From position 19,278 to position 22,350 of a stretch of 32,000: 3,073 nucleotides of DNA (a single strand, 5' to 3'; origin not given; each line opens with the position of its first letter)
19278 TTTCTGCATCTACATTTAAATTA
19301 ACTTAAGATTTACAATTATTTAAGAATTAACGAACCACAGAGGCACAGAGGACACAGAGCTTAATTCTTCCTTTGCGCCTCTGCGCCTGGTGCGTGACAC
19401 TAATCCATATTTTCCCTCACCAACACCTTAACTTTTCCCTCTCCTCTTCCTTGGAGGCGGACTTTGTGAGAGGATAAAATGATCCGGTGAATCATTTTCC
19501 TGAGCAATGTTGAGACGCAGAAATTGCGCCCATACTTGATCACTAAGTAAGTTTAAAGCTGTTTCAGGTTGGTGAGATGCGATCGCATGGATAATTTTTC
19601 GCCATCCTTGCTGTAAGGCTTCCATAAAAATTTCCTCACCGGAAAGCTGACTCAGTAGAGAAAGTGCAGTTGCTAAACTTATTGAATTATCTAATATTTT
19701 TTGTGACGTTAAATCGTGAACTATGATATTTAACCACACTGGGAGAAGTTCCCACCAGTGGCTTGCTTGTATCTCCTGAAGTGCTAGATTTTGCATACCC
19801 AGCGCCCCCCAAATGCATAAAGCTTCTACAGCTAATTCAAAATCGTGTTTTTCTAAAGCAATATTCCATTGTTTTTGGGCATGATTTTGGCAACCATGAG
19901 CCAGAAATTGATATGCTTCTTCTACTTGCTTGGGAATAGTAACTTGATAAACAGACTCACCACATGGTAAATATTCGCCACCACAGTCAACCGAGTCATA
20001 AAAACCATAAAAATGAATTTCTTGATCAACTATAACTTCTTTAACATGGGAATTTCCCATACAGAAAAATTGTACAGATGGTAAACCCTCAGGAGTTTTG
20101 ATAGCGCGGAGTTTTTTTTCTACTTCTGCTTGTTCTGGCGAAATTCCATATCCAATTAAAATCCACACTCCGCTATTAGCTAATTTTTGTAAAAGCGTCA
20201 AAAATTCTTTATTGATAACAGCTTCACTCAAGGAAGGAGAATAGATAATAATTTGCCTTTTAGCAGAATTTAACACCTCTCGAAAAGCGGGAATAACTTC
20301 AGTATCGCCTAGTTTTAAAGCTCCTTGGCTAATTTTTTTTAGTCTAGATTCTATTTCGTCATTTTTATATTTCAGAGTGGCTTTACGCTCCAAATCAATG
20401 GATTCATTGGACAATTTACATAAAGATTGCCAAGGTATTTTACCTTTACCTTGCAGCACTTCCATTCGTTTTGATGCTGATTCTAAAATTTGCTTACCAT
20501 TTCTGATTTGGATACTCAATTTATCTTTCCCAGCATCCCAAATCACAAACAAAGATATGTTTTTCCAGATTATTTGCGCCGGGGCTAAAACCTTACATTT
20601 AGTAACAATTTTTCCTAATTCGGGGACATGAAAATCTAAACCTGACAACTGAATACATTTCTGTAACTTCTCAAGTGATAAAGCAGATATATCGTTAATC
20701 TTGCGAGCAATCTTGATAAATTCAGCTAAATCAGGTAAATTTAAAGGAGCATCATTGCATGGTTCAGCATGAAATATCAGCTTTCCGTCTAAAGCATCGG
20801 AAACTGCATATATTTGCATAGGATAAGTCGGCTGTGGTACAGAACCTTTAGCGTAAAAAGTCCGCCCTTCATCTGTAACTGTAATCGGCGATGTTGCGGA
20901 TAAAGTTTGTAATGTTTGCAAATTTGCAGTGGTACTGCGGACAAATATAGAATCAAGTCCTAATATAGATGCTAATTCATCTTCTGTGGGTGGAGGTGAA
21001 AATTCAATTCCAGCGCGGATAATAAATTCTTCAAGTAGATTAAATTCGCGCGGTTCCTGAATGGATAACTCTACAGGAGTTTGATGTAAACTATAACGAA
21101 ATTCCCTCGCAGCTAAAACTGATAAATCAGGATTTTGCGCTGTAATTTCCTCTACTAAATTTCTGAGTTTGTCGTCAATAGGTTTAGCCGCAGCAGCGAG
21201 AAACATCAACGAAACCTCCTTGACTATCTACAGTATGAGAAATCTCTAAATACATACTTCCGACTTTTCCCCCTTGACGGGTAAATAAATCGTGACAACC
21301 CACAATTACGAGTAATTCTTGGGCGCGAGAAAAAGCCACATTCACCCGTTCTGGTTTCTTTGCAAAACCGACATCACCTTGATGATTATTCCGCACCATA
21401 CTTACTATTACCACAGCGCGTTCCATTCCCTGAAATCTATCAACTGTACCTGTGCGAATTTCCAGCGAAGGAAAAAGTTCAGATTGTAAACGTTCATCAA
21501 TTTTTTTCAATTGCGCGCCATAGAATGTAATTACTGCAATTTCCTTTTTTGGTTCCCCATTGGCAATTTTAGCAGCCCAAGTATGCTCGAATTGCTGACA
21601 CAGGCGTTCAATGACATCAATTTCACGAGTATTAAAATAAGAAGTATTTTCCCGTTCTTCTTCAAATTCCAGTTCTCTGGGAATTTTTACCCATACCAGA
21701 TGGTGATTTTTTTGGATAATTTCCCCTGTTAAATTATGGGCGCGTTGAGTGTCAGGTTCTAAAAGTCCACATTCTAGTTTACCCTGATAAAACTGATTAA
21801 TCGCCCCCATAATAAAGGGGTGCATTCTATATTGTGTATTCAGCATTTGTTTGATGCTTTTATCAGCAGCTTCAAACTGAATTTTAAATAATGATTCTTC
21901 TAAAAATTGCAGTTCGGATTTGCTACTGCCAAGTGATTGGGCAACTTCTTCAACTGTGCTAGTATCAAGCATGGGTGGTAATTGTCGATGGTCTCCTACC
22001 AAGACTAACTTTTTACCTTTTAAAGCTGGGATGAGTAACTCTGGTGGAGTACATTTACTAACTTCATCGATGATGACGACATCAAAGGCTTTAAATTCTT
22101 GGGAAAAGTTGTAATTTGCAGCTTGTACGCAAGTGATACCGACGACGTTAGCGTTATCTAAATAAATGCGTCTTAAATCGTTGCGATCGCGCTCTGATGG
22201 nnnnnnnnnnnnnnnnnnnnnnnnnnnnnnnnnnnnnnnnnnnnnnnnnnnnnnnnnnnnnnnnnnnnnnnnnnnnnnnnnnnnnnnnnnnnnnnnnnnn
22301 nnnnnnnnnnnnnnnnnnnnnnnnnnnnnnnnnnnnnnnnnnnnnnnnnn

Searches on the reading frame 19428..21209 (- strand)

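Call 7: search_protein_families(library=pfam, proteins=[window:19428-21209:-])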
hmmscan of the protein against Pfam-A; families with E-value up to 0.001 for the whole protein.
window:19428-21209:- (593 aa): 0 families

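Call 14: search_protein_families(library=padloc, proteins=[window:19428-21209:-], max_evalue=0.01)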
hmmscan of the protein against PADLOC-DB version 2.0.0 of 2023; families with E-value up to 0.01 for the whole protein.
window:19428-21209:- (593 aa): 2 families
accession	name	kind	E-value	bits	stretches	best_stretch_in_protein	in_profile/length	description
PDLC03922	MkoB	-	4.4e-20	70.5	1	45-397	16-406/610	-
PDLC03924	MkoC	-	5.8e-05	19.3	1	308-405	996-1097/1136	-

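Call 15: search_protein_families(library=pfam, proteins=[window:19428-21209:-], max_evalue=10)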
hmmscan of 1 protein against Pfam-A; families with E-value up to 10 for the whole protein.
window:19428-21209:- (593 aa): 1 family
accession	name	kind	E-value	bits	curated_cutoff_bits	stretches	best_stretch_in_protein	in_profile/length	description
PF13091.12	PLDc_2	-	0.023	15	27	1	311-402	3-96/132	PLD-like domain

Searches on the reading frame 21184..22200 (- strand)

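Call 69: search_protein_families(library=pfam, proteins=[window:21184-22200:-], max_evalue=0.01)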
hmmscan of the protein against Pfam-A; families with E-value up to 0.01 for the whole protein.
window:21184-22200:- (338 aa): 6 families
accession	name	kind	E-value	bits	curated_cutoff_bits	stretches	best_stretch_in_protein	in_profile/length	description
PF13087.12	AAA_12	-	2e-50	171.5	27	1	100-303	1-194/195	AAA domain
PF13086.12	AAA_11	-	8.7e-21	75.3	27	1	3-78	179-254/257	AAA domain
PF01443.25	Viral_helicase1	-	1.6e-07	31.9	21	1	162-300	100-227/228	Viral superfamily 1 RNA helicase core domain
PF13245.12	AAA_19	-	3.6e-05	24.4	25.1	1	29-77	82-132/134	AAA domain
PF13538.12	UvrD_C_2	-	0.0012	19.1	27.4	0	252-300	6-52/52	UvrD-like helicase C-terminal domain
PF13604.12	AAA_30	-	0.0042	17.3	27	0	35-87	85-141/191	AAA domain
